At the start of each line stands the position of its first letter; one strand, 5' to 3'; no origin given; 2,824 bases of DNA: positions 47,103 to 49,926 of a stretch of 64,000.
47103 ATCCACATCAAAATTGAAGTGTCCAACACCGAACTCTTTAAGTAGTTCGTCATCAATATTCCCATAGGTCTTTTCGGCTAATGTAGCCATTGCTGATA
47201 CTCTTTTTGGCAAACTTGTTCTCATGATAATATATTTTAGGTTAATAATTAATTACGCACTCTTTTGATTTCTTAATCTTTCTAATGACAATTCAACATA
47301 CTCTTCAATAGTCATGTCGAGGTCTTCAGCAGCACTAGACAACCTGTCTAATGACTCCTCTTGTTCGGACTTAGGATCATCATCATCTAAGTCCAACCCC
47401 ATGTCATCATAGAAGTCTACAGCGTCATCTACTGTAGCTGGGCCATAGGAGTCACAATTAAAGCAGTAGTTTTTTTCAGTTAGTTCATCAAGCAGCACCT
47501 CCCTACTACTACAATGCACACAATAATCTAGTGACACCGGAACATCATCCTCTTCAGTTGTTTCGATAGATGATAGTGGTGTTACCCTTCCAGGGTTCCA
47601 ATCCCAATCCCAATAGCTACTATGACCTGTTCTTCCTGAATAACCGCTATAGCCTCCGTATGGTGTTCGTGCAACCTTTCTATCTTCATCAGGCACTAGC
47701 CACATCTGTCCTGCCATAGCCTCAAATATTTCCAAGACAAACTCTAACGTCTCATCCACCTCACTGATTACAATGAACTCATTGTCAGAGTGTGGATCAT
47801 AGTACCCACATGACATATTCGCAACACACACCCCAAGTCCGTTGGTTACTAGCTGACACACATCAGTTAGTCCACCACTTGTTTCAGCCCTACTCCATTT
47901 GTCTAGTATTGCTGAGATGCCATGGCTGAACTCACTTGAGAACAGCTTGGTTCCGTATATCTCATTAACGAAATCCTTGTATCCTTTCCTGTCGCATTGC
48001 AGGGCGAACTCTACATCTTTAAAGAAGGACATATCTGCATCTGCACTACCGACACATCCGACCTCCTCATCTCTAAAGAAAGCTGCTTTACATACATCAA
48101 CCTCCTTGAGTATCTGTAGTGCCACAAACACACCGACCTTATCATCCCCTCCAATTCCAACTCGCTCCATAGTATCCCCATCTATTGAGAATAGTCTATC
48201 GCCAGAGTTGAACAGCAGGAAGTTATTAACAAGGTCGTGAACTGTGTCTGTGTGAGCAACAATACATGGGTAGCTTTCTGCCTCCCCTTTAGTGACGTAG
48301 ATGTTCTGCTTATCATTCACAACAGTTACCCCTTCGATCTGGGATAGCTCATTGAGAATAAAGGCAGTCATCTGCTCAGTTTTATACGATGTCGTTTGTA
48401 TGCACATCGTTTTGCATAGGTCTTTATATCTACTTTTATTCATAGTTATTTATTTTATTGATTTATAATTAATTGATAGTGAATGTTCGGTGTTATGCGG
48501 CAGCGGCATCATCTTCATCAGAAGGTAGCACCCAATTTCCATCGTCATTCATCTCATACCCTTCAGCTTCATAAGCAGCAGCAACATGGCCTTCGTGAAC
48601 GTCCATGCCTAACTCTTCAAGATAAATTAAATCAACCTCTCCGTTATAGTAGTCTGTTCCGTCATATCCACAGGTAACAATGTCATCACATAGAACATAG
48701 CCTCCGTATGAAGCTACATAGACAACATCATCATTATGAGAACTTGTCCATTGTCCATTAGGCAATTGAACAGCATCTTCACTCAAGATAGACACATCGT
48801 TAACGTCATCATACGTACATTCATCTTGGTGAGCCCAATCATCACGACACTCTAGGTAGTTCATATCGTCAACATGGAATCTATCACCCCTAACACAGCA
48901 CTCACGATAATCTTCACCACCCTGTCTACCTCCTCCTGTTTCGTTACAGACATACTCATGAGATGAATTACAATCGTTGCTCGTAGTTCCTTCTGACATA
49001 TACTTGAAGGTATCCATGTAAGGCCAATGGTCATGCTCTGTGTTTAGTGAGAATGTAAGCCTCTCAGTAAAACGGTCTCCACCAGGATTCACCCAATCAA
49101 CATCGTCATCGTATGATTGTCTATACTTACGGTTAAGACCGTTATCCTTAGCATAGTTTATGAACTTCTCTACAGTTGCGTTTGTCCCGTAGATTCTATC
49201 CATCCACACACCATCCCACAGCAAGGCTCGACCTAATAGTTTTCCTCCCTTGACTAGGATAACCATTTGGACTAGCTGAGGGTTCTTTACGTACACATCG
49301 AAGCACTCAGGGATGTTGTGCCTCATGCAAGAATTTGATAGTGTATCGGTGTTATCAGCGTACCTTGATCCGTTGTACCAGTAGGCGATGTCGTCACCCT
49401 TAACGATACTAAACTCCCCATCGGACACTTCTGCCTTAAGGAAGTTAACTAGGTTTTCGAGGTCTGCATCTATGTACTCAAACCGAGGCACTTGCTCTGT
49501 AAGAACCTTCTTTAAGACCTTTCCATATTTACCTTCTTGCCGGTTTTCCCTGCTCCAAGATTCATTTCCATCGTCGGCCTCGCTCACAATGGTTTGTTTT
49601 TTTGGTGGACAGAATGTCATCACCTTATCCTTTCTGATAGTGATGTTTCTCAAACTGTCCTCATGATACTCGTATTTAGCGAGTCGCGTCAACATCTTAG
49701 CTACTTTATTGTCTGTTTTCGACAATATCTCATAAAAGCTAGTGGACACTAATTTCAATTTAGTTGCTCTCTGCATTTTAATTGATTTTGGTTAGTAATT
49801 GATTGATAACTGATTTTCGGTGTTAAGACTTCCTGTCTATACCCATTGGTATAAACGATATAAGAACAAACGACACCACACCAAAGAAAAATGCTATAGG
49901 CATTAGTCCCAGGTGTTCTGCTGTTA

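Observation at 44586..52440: Modular ~50-nt element repeated in front of at least eleven consecutive leftward early genes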

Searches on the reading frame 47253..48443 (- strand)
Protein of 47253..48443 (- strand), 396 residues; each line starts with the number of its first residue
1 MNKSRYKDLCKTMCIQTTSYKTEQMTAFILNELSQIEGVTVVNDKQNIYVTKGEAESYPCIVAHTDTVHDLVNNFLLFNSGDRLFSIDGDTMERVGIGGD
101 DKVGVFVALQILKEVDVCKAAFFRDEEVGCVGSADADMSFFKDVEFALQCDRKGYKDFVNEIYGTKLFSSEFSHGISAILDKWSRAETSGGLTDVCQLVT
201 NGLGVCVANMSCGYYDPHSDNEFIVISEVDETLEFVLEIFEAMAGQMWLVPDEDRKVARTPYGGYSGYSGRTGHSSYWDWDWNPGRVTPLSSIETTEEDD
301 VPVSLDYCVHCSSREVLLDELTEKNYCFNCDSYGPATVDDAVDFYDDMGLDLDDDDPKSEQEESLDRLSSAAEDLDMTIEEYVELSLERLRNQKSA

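Call 10: search_protein_families(library=pfam, proteins=[window:47253-48443:-])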
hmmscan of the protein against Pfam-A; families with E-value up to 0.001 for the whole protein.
window:47253-48443:- (396 aa): 1 family
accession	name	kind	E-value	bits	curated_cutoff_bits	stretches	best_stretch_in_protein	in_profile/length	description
PF05343.19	Peptidase_M42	-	0.00063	19.3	23.2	0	100-150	134-190/292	M42 glutamyl aminopeptidase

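Call 22: search_protein_families(library=phrogs, proteins=[window:47253-48443:-], max_evalue=0.001)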
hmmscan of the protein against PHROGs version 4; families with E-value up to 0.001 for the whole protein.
window:47253-48443:- (396 aa): 2 families
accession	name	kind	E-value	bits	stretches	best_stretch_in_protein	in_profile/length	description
phrog_4191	-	other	2.2e-55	189.1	1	7-253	6-254/342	peptidase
phrog_34186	-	unknown function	4.7e-15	56.8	1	32-279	37-283/368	-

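Call 35: find_homologous_proteins(query=window:47253-48443:-, max_evalue=1e-10)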
Query window:47253-48443:- (396 aa): 1757 proteins with E <= 1e-10 among 4584 candidates; the best 120 are listed.
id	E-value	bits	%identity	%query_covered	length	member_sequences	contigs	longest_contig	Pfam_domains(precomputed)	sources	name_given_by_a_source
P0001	6.7e-269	909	100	100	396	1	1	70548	-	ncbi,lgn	-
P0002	4.3e-147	508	61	97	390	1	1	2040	-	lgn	-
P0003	2.9e-128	446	54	94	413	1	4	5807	-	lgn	-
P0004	1.8e-122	427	57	84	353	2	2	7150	-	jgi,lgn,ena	-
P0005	2.6e-121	424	54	92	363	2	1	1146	-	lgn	-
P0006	6.2e-120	419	51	99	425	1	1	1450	-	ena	-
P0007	6.1e-115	403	55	87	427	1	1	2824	-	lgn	-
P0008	8.6e-107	376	51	87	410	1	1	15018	-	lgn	-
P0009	4.5e-105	370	51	89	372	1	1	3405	-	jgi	jgi:hypothetical protein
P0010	2.5e-103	364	54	84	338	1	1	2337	-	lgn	-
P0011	2.8e-103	364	50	84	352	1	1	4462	-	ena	-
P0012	1.2e-102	362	51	83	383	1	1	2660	-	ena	-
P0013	2.5e-102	361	53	84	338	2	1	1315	PF05343.20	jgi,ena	-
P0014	5.5e-101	357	52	84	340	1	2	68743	PF05343.20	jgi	jgi:di/tripeptidase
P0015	9.8e-101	356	61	67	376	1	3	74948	-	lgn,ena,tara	tara:strand:- start:2326 stop:3456 length:1131 start_codon:yes stop_codon:yes gene_type:complete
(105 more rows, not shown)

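Call 36: find_encoding_contigs(protein=P0015, flank=10000, max_places=2)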
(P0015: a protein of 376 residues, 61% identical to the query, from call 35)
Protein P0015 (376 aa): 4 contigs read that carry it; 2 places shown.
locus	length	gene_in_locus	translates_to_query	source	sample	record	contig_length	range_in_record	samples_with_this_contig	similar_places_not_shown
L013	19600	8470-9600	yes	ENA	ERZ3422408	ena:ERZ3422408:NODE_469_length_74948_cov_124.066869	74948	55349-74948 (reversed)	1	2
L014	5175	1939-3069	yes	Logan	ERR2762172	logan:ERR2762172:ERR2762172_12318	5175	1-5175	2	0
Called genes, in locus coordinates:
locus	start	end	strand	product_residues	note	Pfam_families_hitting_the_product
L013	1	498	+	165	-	?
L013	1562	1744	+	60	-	-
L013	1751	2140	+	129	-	-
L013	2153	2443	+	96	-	-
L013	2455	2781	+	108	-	-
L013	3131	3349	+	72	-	-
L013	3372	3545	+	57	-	-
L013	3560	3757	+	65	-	-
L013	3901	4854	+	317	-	-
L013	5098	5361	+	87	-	-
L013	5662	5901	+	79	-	-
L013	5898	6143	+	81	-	-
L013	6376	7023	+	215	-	-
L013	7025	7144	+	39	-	-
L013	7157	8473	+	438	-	-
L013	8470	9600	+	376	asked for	-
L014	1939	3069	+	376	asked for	-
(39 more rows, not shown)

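Call 37: find_encoding_contigs(protein=P0014, flank=10000, max_places=2)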
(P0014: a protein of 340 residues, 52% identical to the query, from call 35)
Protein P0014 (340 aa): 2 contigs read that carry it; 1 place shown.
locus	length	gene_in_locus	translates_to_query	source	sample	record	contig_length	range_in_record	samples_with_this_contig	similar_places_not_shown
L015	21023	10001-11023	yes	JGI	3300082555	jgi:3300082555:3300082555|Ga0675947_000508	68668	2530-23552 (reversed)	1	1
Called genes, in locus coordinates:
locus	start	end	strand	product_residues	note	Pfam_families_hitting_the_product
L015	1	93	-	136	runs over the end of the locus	-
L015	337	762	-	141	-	-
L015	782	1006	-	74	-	-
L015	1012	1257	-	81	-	PF04448:DUF551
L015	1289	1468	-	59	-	-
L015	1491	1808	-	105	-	-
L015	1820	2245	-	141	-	-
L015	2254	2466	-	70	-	-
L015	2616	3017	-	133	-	-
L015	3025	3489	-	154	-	-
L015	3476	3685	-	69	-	PF12844:HTH_19 (weak), PF13560:HTH_31, PF01381:HTH_3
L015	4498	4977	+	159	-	-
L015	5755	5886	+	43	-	-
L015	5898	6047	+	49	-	-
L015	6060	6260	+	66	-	-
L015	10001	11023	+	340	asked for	PF05343:Peptidase_M42 (faint)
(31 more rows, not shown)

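Call 38: find_encoding_contigs(protein=P0004, flank=10000, max_places=2)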
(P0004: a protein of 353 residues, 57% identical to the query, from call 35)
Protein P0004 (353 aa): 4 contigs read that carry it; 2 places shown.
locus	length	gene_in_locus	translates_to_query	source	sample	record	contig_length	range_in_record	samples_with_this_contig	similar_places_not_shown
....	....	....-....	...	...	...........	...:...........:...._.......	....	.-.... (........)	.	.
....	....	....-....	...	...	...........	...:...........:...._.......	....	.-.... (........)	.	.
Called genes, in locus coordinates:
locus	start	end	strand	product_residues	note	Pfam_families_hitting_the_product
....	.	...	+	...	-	?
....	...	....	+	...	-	-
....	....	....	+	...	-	-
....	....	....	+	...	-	-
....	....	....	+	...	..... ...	-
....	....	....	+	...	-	-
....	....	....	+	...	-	-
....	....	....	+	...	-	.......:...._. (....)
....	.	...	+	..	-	?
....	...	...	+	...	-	-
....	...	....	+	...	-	-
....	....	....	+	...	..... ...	-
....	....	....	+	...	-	-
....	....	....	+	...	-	-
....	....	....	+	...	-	?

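Call 43: search_dna_similar(query=window:47253-48443:-, collection=phages, mode=protein, max_rows=40, rows=spread)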
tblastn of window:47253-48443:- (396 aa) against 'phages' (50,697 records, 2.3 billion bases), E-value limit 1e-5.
Records with a match: 308; places in all: 311; records where one place covers at least 80% of the query: 0.
Best place of each record, by identity: <60% 308.
By first word of the organism name: Klebsiella 208; Vibrio 42; Bacillus 28; Cellulophaga 7; Enterococcus 7; uncultured 5; Brevibacillus 3; Escherichia 2; Acinetobacter 2; Bacteriophage 1; and 3 more.
By host as written in the record: Klebsiella pneumoniae 129; - 25; Vibrio parahaemolyticus 17; Bacillus anthracis Sterne 10; Klebsiella pneumoniae 1210 6; Klebsiella pneumoniae OMCS-22-1557 6; Bacillus anthracis 5; Vibrio parahaemolyticus M2413 5; and 72 more.
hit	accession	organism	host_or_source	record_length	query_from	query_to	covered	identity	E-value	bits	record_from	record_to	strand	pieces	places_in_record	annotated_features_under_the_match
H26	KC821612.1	Cellulophaga phage phi40:1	Cellulophaga baltica NN015840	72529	1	248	63%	51.2%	3e-76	263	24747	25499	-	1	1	peptidase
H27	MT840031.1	Bacteriophage sp.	human fecal samples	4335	9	241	59%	38.4%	2e-39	155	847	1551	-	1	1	record has no annotation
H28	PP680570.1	Enterococcus phage VRE9_4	Enterococcus faecium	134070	22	241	56%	29.3%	1e-10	69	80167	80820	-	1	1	hypothetical protein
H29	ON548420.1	Bacillus phage vB_BanS-Thrax4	Bacillus anthracis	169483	51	254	52%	30.1%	1e-16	88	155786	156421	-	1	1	aminopeptidase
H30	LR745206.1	uncultured phage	metagenomic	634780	47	261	54%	28.1%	1e-6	57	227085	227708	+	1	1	record has no annotation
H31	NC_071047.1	Bacillus phage vB_BanS_MrDarsey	Bacillus anthracis Sterne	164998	51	254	52%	29.2%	2e-15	84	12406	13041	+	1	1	peptidase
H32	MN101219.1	Klebsiella phage KMI5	Klebsiella michiganensis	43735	7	238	59%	24.8%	3e-7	59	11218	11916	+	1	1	peptidase family M28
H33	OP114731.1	Klebsiella phage SKP1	Klebsiella pneumoniae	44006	9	238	58%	24.3%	2e-7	59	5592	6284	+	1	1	hypothetical protein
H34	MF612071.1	Klebsiella phage AltoGao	Klebsiella pneumoniae 51503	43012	30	238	53%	26.2%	2e-7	59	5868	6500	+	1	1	peptidase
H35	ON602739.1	Klebsiella phage VLCpiA1k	Klebsiella pneumoniae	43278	22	238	55%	25.1%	2e-6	56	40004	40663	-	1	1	peptidase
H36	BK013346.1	Aquificae Joseph's Coat Spring virus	Aquificae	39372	37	236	51%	26.9%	2e-10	69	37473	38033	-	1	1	peptidase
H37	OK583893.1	Klebsiella phage KPPK108.2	Klebsiella pneumoniae strain 1732/P-224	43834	22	238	55%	24.7%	1e-6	57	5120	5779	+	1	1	hypothetical protein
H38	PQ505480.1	Klebsiella phage vB_VIPKPNTPH03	Klebsiella pneumoniae OMCS-22-1557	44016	22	238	55%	24.7%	2e-6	56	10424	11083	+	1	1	peptidase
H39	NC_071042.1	Bacillus phage vB_BanS_Sophrita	Bacillus anthracis Sterne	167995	63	240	45%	29.8%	4e-17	89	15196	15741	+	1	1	peptidase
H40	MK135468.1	Klebsiella phage 1 TK-2018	Klebsiella pneumoniae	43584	38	238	51%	26.2%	3e-7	59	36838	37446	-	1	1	putative peptidase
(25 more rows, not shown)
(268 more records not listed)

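Call 44: get_annotated_region(hit=H26, flank=20000)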
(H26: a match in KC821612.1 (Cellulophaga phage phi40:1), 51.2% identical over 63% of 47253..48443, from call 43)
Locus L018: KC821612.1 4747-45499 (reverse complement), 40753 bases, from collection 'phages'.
description: Cellulophaga phage phi40:1, complete genome.
organism: Cellulophaga phage phi40:1 (NCBI taxid 1327975)
taxonomy: Viruses; Duplodnaviria; Heunggongvirae; Uroviricota; Caudoviricetes; Pervagoviridae; Callevirus
host: Cellulophaga baltica NN015840; source: seawater; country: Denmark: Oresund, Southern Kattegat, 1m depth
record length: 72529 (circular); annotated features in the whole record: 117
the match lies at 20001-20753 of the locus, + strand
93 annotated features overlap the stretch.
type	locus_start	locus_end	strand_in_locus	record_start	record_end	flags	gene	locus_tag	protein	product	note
CDS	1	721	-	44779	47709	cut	-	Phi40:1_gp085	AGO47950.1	peptidase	chaperone of endosialidase; annotation based on sequence similarity to CDD pfam13884 and Pfam PF13884.1; part of ...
CDS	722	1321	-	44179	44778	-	-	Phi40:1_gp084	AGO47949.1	hypothetical protein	-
CDS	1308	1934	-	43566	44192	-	-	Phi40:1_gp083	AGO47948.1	N-acetylmuramoyl-L-alanine amidase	annotation based on sequence similarity to NCBI YP_004450093, CDD cd02696, and Pfam PF01520.13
CDS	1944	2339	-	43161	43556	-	-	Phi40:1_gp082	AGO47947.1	hypothetical protein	-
CDS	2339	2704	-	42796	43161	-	-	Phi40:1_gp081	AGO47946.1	hypothetical protein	-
CDS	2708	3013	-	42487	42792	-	-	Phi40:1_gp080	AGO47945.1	structural protein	annotation based on experimental MS/MS proteomics analysis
CDS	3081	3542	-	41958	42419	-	-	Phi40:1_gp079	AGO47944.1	RyR domain containing protein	annotation based on sequence similarity to CDD cl03409 and Pfam PF02026.11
CDS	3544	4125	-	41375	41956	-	-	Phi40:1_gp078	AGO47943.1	hypothetical protein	-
CDS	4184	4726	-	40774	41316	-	-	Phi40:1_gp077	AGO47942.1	structural protein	annotation based on experimental MS/MS proteomics analysis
CDS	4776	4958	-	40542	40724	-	-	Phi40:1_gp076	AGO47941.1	hypothetical protein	-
CDS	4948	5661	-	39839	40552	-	-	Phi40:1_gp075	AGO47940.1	site specific recombinase, serine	annotation based on sequence similarity to NCBI ZP_10181086, CDD cd00338, and Pfam PF00239.16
CDS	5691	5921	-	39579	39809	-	-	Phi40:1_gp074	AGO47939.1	hypothetical protein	-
CDS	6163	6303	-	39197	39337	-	-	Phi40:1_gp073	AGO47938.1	hypothetical protein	-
CDS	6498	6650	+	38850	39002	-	-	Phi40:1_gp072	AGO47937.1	hypothetical protein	-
tRNA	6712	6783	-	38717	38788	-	-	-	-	tRNA-Arg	-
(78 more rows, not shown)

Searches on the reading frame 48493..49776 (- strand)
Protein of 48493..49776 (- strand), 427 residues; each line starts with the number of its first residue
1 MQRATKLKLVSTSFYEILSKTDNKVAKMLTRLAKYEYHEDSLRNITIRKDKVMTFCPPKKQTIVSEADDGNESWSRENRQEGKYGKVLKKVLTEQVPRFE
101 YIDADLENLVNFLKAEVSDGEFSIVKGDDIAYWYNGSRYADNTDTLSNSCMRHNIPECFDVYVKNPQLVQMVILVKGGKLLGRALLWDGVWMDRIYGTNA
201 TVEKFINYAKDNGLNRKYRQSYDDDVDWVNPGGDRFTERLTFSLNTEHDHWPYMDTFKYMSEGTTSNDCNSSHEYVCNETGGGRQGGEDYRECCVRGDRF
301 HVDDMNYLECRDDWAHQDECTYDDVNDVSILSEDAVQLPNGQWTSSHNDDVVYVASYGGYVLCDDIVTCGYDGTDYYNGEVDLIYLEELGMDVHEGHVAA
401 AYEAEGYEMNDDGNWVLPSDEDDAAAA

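Call 10: search_protein_families(library=pfam, proteins=[window:48493-49776:-])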
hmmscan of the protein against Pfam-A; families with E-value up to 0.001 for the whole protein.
window:48493-49776:- (427 aa): 0 families

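Call 19: find_related_loci(query=window:48493-49776:-, collection=viral_contigs, flank=10000)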
Query window:48493-49776:- (427 aa) in viral_contigs; peptide patterns used: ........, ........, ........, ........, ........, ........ (x = any residue, [..] = any of these).
1 stretches matched a pattern; 1 encode a relative of the query (tblastn E <= 1e-3); 1 distinct loci.
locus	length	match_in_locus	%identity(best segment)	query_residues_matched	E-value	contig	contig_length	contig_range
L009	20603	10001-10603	30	79-261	2e-18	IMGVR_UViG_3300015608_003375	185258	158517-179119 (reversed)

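Call 20: find_encoding_contigs(protein=window:48493-49776:-, flank=10000, max_places=10)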
Protein window:48493-49776:- (427 aa): 1 contig read that carries it; 1 place shown.
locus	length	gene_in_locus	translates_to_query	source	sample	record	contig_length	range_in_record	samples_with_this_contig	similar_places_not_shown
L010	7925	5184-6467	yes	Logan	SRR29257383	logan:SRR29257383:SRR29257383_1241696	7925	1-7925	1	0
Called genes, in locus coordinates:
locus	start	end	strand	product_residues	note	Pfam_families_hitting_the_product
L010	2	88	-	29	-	?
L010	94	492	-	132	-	-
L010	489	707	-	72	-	PF13443:HTH_26 (weak)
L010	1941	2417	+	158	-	-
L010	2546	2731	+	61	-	-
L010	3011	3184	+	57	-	-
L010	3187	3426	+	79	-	-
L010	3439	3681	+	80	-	-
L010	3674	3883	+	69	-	-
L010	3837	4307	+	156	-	-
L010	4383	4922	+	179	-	-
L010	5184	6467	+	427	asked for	-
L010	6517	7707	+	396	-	-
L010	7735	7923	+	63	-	?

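Call 22: search_protein_families(library=phrogs, proteins=[window:48493-49776:-], max_evalue=0.001)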
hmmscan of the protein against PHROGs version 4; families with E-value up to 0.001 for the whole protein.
window:48493-49776:- (427 aa): 0 families
